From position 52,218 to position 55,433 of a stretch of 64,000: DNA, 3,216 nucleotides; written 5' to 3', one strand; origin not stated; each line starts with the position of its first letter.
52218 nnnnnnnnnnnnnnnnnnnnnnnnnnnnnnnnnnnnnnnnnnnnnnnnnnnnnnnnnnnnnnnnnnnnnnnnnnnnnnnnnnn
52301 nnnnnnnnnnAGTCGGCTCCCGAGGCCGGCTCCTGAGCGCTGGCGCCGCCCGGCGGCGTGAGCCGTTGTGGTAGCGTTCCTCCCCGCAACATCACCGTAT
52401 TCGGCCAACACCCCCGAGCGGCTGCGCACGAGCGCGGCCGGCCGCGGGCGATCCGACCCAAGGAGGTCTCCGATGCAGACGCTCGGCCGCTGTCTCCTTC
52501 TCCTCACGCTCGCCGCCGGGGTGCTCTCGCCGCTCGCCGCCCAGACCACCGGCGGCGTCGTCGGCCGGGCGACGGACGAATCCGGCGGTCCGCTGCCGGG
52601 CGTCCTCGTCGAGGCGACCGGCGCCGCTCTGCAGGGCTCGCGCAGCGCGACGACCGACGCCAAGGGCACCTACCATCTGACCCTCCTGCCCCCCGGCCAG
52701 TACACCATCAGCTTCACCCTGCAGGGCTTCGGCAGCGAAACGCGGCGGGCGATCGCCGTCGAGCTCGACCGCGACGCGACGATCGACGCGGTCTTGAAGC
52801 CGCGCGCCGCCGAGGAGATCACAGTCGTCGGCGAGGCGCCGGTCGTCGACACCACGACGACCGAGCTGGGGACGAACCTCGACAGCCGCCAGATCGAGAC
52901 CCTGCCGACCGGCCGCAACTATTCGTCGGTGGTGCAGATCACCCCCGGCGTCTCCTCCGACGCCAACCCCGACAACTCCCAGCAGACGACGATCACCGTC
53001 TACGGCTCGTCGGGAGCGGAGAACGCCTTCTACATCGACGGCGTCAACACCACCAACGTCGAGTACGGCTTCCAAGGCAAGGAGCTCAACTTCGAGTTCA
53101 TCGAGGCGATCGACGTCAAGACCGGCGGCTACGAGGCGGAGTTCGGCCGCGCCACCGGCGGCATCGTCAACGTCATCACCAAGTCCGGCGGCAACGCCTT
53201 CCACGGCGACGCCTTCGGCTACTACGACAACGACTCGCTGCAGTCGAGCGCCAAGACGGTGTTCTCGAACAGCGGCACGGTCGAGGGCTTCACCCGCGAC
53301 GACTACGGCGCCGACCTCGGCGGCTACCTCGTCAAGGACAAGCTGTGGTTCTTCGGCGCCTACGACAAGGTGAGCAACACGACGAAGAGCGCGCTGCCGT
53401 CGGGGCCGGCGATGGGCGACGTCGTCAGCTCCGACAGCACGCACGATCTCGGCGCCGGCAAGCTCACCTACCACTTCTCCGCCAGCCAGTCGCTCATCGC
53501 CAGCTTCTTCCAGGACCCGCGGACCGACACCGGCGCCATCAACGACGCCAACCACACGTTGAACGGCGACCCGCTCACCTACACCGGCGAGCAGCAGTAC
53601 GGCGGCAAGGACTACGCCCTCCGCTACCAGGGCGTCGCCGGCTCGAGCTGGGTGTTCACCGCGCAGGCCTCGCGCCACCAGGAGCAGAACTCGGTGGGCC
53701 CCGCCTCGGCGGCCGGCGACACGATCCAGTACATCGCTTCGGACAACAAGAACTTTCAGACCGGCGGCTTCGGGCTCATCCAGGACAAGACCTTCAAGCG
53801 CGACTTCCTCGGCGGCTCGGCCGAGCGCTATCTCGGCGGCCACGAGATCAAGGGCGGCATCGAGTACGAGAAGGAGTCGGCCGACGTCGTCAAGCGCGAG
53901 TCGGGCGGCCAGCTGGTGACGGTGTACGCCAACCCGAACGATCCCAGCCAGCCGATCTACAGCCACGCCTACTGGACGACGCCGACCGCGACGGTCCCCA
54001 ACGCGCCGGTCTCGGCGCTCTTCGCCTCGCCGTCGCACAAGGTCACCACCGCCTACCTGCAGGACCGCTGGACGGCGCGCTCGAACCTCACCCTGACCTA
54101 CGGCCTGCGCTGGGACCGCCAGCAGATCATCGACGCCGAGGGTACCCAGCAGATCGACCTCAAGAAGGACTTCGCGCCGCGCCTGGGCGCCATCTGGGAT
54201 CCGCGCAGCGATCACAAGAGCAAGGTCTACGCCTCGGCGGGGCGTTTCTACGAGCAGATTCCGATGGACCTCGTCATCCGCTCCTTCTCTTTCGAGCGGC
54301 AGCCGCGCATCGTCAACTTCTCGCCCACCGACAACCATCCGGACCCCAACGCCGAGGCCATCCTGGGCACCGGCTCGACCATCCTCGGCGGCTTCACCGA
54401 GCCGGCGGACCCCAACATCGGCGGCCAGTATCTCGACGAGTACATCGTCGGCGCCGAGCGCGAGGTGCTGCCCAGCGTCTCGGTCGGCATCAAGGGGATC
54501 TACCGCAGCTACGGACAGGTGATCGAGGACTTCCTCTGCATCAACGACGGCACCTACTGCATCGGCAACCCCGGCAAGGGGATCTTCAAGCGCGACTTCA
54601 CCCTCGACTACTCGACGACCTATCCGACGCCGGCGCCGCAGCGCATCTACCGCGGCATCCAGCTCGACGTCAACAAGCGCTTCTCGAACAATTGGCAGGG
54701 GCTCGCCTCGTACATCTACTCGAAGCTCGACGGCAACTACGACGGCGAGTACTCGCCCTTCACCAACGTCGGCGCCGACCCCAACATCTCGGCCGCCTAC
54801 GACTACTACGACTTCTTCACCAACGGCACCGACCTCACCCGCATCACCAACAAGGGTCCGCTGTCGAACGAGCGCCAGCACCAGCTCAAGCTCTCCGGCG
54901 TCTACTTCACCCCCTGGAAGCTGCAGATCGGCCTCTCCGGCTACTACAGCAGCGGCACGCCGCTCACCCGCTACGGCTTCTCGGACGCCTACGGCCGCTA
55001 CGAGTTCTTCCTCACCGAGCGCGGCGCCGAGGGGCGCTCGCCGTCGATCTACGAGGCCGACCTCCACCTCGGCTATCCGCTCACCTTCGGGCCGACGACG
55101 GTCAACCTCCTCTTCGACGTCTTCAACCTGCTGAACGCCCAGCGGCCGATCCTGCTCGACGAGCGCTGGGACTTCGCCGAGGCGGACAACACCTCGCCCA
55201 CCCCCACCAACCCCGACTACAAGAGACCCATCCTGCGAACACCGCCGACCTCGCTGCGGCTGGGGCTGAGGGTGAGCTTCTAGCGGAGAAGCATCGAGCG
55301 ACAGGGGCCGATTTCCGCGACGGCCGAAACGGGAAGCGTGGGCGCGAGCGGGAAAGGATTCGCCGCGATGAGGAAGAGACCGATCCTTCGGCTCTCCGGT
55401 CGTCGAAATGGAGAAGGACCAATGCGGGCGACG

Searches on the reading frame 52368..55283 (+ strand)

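Call 24: search_protein_families(library=pfam, proteins=[window:52368-55283:+], max_evalue=0.001)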
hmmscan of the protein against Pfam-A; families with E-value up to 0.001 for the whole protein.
window:52368-55283:+ (971 aa): 6 families
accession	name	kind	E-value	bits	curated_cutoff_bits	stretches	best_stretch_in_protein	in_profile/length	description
PF25183.1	OMP_b-brl_4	-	1.5e-40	139.8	30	3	270-341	1-71/838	Outer membrane beta barrel domain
PF13620.12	CarboxypepD_reg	-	1.7e-17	64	32.3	1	64-144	2-82/82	Carboxypeptidase regulatory-like domain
PF07715.20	Plug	-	3.6e-10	40.7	23.9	1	170-265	11-106/107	TonB-dependent Receptor Plug Domain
PF13715.12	CarbopepD_reg_2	-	7.2e-08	32.8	32.2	1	66-147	3-80/88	CarboxypepD_reg-like domain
PF00593.30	TonB_dep_Rec_b-barrel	-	4.2e-07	30.6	27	1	380-921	28-436/436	TonB dependent receptor-like, beta-barrel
PF17210.9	SdrD_B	-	0.0001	22.9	29.7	1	72-128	20-76/112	SdrD B-like domain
